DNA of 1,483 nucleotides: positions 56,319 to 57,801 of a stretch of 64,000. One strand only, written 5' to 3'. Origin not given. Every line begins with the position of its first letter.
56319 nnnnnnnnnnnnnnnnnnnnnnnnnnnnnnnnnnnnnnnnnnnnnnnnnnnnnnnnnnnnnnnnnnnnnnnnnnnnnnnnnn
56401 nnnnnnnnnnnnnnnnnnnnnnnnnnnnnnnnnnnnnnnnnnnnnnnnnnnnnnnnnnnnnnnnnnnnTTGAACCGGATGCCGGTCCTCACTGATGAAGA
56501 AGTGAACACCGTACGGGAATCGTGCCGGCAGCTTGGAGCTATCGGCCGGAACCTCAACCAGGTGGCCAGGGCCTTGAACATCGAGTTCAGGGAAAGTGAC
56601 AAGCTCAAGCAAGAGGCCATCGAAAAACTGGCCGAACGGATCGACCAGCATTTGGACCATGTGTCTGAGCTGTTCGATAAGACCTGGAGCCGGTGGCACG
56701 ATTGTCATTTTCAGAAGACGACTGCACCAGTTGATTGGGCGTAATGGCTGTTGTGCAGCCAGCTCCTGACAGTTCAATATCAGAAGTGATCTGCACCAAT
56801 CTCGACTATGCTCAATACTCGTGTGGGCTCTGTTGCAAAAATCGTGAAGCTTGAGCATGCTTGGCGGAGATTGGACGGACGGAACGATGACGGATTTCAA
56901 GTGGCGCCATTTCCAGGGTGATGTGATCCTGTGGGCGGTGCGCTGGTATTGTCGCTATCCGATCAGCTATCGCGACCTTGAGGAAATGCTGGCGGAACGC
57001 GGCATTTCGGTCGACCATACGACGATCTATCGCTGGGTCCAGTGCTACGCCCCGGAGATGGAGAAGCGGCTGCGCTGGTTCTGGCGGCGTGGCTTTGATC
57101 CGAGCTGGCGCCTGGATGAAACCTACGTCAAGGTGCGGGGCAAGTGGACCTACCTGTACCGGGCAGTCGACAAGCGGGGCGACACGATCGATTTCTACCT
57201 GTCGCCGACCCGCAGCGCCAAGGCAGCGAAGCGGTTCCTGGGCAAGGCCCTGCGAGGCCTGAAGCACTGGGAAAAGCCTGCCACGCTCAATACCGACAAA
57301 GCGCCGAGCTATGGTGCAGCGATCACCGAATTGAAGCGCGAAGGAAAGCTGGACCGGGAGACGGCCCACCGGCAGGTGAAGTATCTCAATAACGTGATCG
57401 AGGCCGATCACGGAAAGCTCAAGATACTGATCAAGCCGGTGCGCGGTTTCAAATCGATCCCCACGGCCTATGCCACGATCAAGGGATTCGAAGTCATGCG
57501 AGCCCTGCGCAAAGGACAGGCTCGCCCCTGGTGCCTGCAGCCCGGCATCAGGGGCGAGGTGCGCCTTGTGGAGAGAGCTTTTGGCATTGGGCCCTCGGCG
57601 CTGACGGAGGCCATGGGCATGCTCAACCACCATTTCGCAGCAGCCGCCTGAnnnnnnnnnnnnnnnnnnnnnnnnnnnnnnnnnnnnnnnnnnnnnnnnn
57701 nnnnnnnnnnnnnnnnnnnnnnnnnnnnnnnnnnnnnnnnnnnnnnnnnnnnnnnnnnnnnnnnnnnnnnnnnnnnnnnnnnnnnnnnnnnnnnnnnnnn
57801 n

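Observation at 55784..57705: dfrA cassette followed by a mobC remnant, IRt and IS6100 instead of a 3'-conserved segment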

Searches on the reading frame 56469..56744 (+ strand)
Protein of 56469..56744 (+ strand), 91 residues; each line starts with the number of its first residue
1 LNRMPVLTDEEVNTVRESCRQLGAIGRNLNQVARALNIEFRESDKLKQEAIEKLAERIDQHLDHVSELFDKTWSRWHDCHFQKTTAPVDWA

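Call 4: search_protein_families(library=ncbifam, proteins=[window:56469-56744:+], max_evalue=0.01)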
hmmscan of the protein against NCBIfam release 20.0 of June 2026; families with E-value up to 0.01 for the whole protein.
window:56469-56744:+ (91 aa): 1 family
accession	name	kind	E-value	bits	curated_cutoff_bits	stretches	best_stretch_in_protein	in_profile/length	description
NF041451.1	DDP1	equivalog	0.0012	19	150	1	5-69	95-158/169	DNA distortion polypeptide 1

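Call 17: find_homologous_proteins(query=window:56469-56744:+, max_evalue=0.001)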
Query window:56469-56744:+ (91 aa): 28 proteins with E <= 0.001 among 28 candidates.
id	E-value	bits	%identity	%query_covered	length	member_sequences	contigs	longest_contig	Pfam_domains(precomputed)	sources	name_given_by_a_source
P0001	3.8e-54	198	99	99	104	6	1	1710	PF05713.18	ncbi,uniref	ncbi:plasmid mobilization relaxosome protein MobC, partial [Klebsiella pneumoniae]|uniref:plasmid mo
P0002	5.8e-53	195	98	99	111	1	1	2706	-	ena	-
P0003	2.1e-52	193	99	97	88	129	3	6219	PF05713.18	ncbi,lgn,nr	ncbi:TPA: plasmid mobilization relaxosome protein MobC, partial [Klebsiella pneumoniae]|nr:plasmid m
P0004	2.8e-48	180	99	91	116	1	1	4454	PF05713.18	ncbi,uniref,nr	ncbi:plasmid mobilization relaxosome protein MobC [Klebsiella pneumoniae]|uniref:plasmid mobilizatio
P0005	6.8e-45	169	96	89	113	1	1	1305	PF05713.18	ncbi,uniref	ncbi:plasmid mobilization relaxosome protein MobC, partial [Escherichia coli]|uniref:plasmid mobiliz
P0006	5.7e-42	159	89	92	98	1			PF05713.18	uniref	uniref:plasmid mobilization relaxosome protein MobC n=1 Tax=Klebsiella pneumoniae TaxID=573 RepID=UP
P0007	2.4e-37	145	99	78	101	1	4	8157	PF05713.18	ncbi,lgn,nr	nr:plasmid mobilization relaxosome protein MobC [Klebsiella pneumoniae] HDI1662415.1 plasmid mobiliz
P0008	1.7e-35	139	100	76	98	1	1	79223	PF05713.18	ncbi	-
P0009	3.7e-35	138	92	81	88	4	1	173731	-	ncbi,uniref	ncbi:hypothetical protein [Enterobacter hormaechei]|uniref:hypothetical protein n=1 Tax=Enterobacter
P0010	1.0e-33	133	100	73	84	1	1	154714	PF05713.18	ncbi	ncbi:plasmid mobilization relaxosome protein MobC [Klebsiella pneumoniae]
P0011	3.3e-32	128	100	70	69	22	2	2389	PF05713.18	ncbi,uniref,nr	ncbi:MobC family plasmid mobilization relaxosome protein [Enterobacter hormaechei subsp. xiangfangen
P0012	1.3e-31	126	92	78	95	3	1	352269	-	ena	-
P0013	3.0e-30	122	98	62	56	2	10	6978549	-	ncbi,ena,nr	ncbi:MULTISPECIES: hypothetical protein [Gammaproteobacteria]|nr:hypothetical protein [Enterobacter 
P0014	1.5e-28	116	96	62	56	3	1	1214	-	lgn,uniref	uniref:hypothetical protein n=1 Tax=Enterobacter hormaechei TaxID=158836 RepID=UPI00388DF830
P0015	9.2e-27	111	84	68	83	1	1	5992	-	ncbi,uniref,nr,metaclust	ncbi:hypothetical protein N598_25700 [Klebsiella pneumoniae 303K]|uniref:hypothetical protein n=1 Ta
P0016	1.2e-25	107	71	92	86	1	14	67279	PF05713.18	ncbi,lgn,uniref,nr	ncbi:MobC family plasmid mobilization relaxosome protein [Klebsiella pneumoniae]|uniref:plasmid mobi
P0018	7.9e-24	101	68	92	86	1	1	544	PF05713.18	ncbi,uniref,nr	ncbi:plasmid mobilization relaxosome protein MobC [Klebsiella pneumoniae]|uniref:plasmid mobilizatio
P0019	3.3e-22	96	100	55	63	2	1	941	PF05713.18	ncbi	ncbi:plasmid mobilization relaxosome protein MobC, partial [Shigella flexneri]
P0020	4.2e-22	96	63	86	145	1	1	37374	-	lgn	-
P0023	1.8e-16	78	55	84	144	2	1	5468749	PF21983.3,PF19514.6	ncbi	-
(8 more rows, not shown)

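Call 20: find_encoding_contigs(protein=P0020, flank=6000, max_places=4)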
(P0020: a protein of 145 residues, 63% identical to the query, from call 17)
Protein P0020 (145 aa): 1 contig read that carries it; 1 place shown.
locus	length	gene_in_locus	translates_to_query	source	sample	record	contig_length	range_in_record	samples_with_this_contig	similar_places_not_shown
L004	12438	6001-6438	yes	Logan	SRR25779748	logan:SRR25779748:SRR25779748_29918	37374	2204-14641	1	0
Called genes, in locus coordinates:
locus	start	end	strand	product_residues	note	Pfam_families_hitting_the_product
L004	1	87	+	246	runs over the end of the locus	-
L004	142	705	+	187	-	-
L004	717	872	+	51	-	-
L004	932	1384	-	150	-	-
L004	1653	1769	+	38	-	-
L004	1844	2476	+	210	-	PF11740:KfrA_N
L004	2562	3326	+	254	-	PF00142:Fer4_NifH (weak), PF01656:CbiA, PF02374:ArsA_ATPase (faint), PF06564:CBP_BcsQ, PF09140:MipZ, PF10609:ParA, PF13614:AAA_31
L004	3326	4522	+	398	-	PF02195:ParB_N, PF08535:KorB, PF06613:KorB_C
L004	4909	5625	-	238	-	PF10263:SprT-like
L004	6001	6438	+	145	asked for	-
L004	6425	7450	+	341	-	PF03432:Relaxase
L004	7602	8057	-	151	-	-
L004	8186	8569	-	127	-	-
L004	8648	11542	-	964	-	PF18974:DUF5710, PF13362:Toprim_3, PF18821:LPD7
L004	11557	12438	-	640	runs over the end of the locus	PF02534:T4SS-DNA_transf, PF10412:TrwB_AAD_bind, PF12696:TraG-D_C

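Call 21: find_encoding_contigs(protein=P0023, flank=6000, max_places=3)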
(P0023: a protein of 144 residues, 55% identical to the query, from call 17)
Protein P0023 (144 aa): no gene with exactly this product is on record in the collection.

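Call 35: search_protein_families(library=pfam, proteins=[window:56469-56744:+, P0020, P0023], max_evalue=0.1)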
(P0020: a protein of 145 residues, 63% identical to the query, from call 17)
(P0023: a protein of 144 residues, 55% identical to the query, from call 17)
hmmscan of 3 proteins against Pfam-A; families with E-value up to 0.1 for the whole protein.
window:56469-56744:+ (91 aa): 6 families
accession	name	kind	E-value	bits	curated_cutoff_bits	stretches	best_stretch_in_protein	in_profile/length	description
PF05713.17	MobC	-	3.7e-07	30.9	23.2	1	20-60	2-44/45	Bacterial mobilisation protein (MobC)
PF22905.2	Hydro_N_hd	-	0.0035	17.7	27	1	5-69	74-138/195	Hydrolase N-terminal helical domain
PF21983.2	NikA-like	-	0.015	15.8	27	1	8-35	47-71/72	Mobilization protein NikA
PF19514.5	MobC_2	-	0.018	15.2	27.5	1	19-54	81-114/140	MobC-like protein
PF14075.11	UBN_AB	-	0.043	13.9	25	1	35-83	77-125/211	Ubinuclein conserved middle domain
PF08335.16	GlnD_UR_UTase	-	0.061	13.8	21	0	29-72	101-140/141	GlnD PII-uridylyltransferase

P0020 (145 aa): 4 families
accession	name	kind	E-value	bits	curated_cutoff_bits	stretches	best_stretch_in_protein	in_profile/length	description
PF05713.17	MobC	-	4.1e-05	24.4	23.2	1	84-111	2-32/45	Bacterial mobilisation protein (MobC)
PF22905.2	Hydro_N_hd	-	0.0026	18.2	27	1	75-136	80-141/195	Hydrolase N-terminal helical domain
PF25566.1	RIMB1_N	-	0.018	15.3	28.5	1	71-102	38-69/129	RIMB1-like, N-terminal domain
PF00046.35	Homeodomain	-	0.02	15.1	22.9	1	96-129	11-44/57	Homeodomain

P0023 (144 aa): 4 families
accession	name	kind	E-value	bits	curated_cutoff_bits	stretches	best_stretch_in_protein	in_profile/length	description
PF21983.2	NikA-like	-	3.9e-07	30.5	27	1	21-93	4-70/72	Mobilization protein NikA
PF19514.5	MobC_2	-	6.1e-06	26.4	27.5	1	21-124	21-128/140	MobC-like protein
PF05713.17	MobC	-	2.3e-05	25.2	23.2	1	79-111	2-37/45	Bacterial mobilisation protein (MobC)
PF22905.2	Hydro_N_hd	-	0.00035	21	27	1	70-133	84-144/195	Hydrolase N-terminal helical domain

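Call 50: search_dna_similar(query=P0020, collection=plasmids, mode=protein, max_rows=30, max_evalue=0.00001)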
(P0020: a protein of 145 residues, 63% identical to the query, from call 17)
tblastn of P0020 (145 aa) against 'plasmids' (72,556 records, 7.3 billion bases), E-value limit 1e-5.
Records with a match: 1141; places in all: 1159; records where one place covers at least 80% of the query: 64.
Best place of each record, by identity: 80-90% 1; 60-80% 1070; <60% 70.
By first word of the organism name: Klebsiella 737; Escherichia 128; Enterobacter 124; Citrobacter 44; Aeromonas 25; Salmonella 12; Vibrio 8; Raoultella 8; Serratia 7; uncultured 5; and 15 more.
By predicted mobility (MOB-suite, as given by PLSDB): conjugative 838; non-mobilizable 190; mobilizable 113.
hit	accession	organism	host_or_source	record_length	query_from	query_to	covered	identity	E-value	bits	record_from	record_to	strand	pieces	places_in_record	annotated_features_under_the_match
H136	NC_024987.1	Enterobacter cloacae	-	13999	1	142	98%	58.7%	9e-32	125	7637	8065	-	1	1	none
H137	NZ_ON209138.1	Enterobacter hormaechei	-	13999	1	142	98%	58.7%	9e-32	125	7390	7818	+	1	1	none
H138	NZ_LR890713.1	Klebsiella pneumoniae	Homo sapiens,rectal swab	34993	1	142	98%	55.6%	2e-30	121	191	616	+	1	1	mobC: plasmid mobilization relaxosome protein MobC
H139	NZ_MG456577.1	Vibrio alginolyticus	shrimp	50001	1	144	99%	54.2%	3e-29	118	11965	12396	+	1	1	mobC: plasmid mobilization relaxosome protein MobC | relaxase/mobilization nuclease domain-containing protein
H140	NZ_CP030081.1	Enterobacter hormaechei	Homo sapiens,sptum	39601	1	144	99%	54.2%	3e-29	118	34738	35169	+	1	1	mobC: plasmid mobilization relaxosome protein MobC | relaxase/mobilization nuclease domain-containing protein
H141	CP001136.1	Edwardsiella piscicida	-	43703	1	144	99%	54.2%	3e-29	118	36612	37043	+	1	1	putative mobilization protein | Type IV secretory pathway VirD2 component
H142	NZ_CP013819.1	Piscirickettsia salmonis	Salmo salar,liver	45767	1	144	99%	54.2%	3e-29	118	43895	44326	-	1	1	mobC: plasmid mobilization relaxosome protein MobC | relaxase/mobilization nuclease domain-containing protein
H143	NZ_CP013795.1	Piscirickettsia salmonis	Salmo salar,liver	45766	1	144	99%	54.2%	3e-29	118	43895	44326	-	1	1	mobC: plasmid mobilization relaxosome protein MobC | relaxase/mobilization nuclease domain-containing protein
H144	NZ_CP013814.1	Piscirickettsia salmonis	Salmo salar,liver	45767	1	144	99%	54.2%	3e-29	118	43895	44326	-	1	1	mobC: plasmid mobilization relaxosome protein MobC | relaxase/mobilization nuclease domain-containing protein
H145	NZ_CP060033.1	Aeromonas salmonicida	Sebastes schlegeli,Head kidney, Spleen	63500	1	144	99%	54.2%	3e-29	118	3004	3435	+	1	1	mobC: plasmid mobilization relaxosome protein MobC | relaxase/mobilization nuclease domain-containing protein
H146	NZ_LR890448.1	Klebsiella pneumoniae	Homo sapiens,urine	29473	1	140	97%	55.7%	7e-30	119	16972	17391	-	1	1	mobC: plasmid mobilization relaxosome protein MobC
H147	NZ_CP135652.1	Escherichia coli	-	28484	1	140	97%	55.7%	7e-30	119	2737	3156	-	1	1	mobC: plasmid mobilization relaxosome protein MobC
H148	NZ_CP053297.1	Escherichia coli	Homo sapiens,pure culture,feces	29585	1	140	97%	55.7%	7e-30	119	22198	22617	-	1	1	mobC: plasmid mobilization relaxosome protein MobC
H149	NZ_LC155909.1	Klebsiella pneumoniae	-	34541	1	140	97%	55.7%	7e-30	119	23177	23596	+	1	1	mobC: plasmid mobilization relaxosome protein MobC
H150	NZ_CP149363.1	Salmonella enterica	Homo sapiens,single cell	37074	1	140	97%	55.7%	7e-30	119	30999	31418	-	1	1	mobC: plasmid mobilization relaxosome protein MobC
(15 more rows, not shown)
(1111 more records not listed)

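Call 51: get_annotated_region(hit=H136, flank=3000)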
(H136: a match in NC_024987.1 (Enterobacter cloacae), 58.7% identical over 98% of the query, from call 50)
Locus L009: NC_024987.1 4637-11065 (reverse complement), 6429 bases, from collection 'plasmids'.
description: Enterobacter cloacae plasmid pCY-VIM, complete sequence
organism: Enterobacter cloacae (NCBI taxid 550)
taxonomy: Bacteria; Pseudomonadota; Gammaproteobacteria; Enterobacterales; Enterobacteriaceae; Enterobacter; Enterobacter cloacae
host: -; source: -; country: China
typing (MOB-suite, as given by PLSDB): non-mobilizable; replicon rep_cluster_203
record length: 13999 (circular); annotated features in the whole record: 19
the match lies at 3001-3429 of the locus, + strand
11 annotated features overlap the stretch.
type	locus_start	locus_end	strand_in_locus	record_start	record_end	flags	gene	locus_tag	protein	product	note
CDS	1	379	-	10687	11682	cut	-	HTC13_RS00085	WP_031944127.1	type IV secretion system protein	-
CDS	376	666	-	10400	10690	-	-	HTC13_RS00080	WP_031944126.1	EexN family lipoprotein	-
CDS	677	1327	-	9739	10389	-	-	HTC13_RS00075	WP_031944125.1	type IV secretion system protein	-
CDS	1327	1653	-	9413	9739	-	-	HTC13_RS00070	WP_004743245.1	hypothetical protein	-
CDS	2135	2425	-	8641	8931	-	-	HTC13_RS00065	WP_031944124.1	type II toxin-antitoxin system RelE/ParE family toxin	GO:0030541 - plasmid partitioning [Evidence IEA]; GO:0051290 - protein heterotetramerization [Evidence IEA]; GO:0009432 ...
CDS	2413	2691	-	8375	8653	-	-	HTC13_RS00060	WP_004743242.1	CopG family ribbon-helix-helix protein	-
CDS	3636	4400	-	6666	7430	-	-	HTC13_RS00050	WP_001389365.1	IS6-like element IS6100 family transposase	GO:0006313 - DNA transposition [Evidence IEA]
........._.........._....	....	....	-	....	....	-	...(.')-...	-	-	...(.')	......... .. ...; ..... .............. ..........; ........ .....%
CDS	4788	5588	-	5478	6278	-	-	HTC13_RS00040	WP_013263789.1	subclass B1 metallo-beta-lactamase VIM-1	-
predicted_resistance_gene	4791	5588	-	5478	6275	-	blaVIM-1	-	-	subclass B1 metallo-beta-lactamase VIM-1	predicted by amrfinderplus; class BETA-LACTAM; identity 100.0%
CDS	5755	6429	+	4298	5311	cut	intI1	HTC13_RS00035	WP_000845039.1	class 1 integron integrase IntI1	-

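Call 52: get_annotated_region(hit=H138, flank=3000)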
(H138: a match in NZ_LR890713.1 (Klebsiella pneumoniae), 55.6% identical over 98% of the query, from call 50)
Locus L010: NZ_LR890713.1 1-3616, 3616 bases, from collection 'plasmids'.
description: Klebsiella pneumoniae isolate KSB2_9B plasmid 4, complete sequence
organism: Klebsiella pneumoniae (NCBI taxid 573)
taxonomy: Bacteria; Pseudomonadota; Gammaproteobacteria; Enterobacterales; Enterobacteriaceae; Klebsiella; Klebsiella pneumoniae
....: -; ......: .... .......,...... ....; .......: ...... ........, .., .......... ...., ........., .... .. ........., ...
typing (MOB-suite, as given by PLSDB): conjugative; replicon rep_cluster_312; relaxase MOBP; mating-pair formation MPF_T
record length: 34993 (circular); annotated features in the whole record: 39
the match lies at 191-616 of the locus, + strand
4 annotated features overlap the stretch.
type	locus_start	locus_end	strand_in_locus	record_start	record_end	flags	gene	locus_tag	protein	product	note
CDS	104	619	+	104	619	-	mobC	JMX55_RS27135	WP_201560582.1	plasmid mobilization relaxosome protein MobC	-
CDS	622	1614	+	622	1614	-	-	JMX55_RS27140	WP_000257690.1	relaxase/mobilization nuclease domain-containing protein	-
CDS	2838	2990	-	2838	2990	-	-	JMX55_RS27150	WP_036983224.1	hypothetical protein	-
CDS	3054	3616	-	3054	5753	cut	-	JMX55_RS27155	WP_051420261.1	LPD7 domain-containing protein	-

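Call 53: get_annotated_region(hit=H139, flank=3000)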
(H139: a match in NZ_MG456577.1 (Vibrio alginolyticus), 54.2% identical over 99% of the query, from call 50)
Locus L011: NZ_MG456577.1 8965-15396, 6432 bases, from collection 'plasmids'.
description: Vibrio alginolyticus strain Vb1978 plasmid pVb1978, complete sequence
organism: Vibrio alginolyticus (NCBI taxid 663)
taxonomy: Bacteria; Pseudomonadota; Gammaproteobacteria; Vibrionales; Vibrionaceae; Vibrio; Vibrio alginolyticus
host: -; source: shrimp; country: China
typing (MOB-suite, as given by PLSDB): conjugative; replicon rep_cluster_294; relaxase MOBP; mating-pair formation MPF_T
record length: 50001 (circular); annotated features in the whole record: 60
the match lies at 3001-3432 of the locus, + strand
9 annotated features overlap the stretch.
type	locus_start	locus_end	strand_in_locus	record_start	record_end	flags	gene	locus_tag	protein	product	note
CDS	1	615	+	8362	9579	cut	-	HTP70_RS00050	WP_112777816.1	ParB/RepB/Spo0J family partition protein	GO:0007059 - chromosome segregation [Evidence IEA]; GO:0000910 - cytokinesis [Evidence IEA]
CDS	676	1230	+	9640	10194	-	-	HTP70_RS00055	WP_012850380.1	restriction endonuclease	-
CDS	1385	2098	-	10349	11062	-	-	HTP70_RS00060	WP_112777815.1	SprT-like domain-containing protein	-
CDS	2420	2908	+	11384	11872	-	-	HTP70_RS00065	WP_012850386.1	hypothetical protein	-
CDS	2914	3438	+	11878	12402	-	mobC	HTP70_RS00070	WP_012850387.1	plasmid mobilization relaxosome protein MobC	-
CDS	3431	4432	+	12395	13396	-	-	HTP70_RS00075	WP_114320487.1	relaxase/mobilization nuclease domain-containing protein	-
CDS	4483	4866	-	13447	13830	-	-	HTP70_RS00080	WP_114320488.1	helix-turn-helix transcriptional regulator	-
CDS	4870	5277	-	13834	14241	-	-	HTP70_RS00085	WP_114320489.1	hypothetical protein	-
CDS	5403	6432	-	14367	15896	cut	-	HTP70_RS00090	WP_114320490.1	zincin-like metallopeptidase domain-containing protein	-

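Call 54: get_annotated_region(hit=H146, flank=3000)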
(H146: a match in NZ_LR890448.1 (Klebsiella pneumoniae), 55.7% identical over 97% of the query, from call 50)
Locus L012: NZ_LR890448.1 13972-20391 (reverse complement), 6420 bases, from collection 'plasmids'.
description: Klebsiella pneumoniae strain INF171 isolate INF171 plasmid 3, complete sequence
organism: Klebsiella pneumoniae (NCBI taxid 573)
taxonomy: Bacteria; Pseudomonadota; Gammaproteobacteria; Enterobacterales; Enterobacteriaceae; Klebsiella; Klebsiella pneumoniae
host: -; source: Homo sapiens,urine; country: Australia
typing (MOB-suite, as given by PLSDB): conjugative; replicon rep_cluster_312; relaxase MOBP; mating-pair formation MPF_T
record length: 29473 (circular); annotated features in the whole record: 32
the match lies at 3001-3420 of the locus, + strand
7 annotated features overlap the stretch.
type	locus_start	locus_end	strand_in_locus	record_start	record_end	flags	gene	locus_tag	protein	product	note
CDS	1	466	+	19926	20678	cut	-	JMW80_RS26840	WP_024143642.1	ParA family protein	-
CDS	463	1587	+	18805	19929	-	-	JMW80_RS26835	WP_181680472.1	ParB/RepB/Spo0J family partition protein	GO:0007059 - chromosome segregation [Evidence IEA]; GO:0000910 - cytokinesis [Evidence IEA]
CDS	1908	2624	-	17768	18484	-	-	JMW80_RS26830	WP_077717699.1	SprT-like domain-containing protein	-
CDS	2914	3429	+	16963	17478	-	mobC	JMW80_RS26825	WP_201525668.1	plasmid mobilization relaxosome protein MobC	-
CDS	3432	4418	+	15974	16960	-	-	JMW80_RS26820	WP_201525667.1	relaxase/mobilization nuclease domain-containing protein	-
CDS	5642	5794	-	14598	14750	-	-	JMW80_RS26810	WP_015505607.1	hypothetical protein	-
CDS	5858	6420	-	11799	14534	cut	-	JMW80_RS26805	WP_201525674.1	LPD7 domain-containing protein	-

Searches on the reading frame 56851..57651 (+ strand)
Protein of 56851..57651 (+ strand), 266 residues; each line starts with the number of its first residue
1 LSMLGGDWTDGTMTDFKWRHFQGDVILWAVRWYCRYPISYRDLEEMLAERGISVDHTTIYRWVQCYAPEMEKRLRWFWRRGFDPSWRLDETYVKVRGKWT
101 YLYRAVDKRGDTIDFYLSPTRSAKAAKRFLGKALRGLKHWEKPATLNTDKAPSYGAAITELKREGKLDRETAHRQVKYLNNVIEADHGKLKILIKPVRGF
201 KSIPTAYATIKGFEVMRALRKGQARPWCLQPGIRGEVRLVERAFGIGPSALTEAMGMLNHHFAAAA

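Call 4: search_protein_families(library=ncbifam, proteins=[window:56851-57651:+], max_evalue=0.01)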
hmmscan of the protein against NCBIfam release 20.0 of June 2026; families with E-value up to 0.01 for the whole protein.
window:56851-57651:+ (266 aa): 4 families
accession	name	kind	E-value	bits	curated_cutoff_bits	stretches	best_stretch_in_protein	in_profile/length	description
NF033587.1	transpos_IS6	equivalog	2.3e-85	285.4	125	1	16-221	1-202/202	IS6 family transposase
NF033517.1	transpos_IS66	equivalog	2.7e-07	30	180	1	34-136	100-205/387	IS66 family transposase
NF033516.0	transpos_IS3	equivalog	6.7e-07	28.9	160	1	43-211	171-345/369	IS3 family transposase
NF033577.2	transpos_IS481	equivalog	0.008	15.7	224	0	31-157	69-203/284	IS481 family transposase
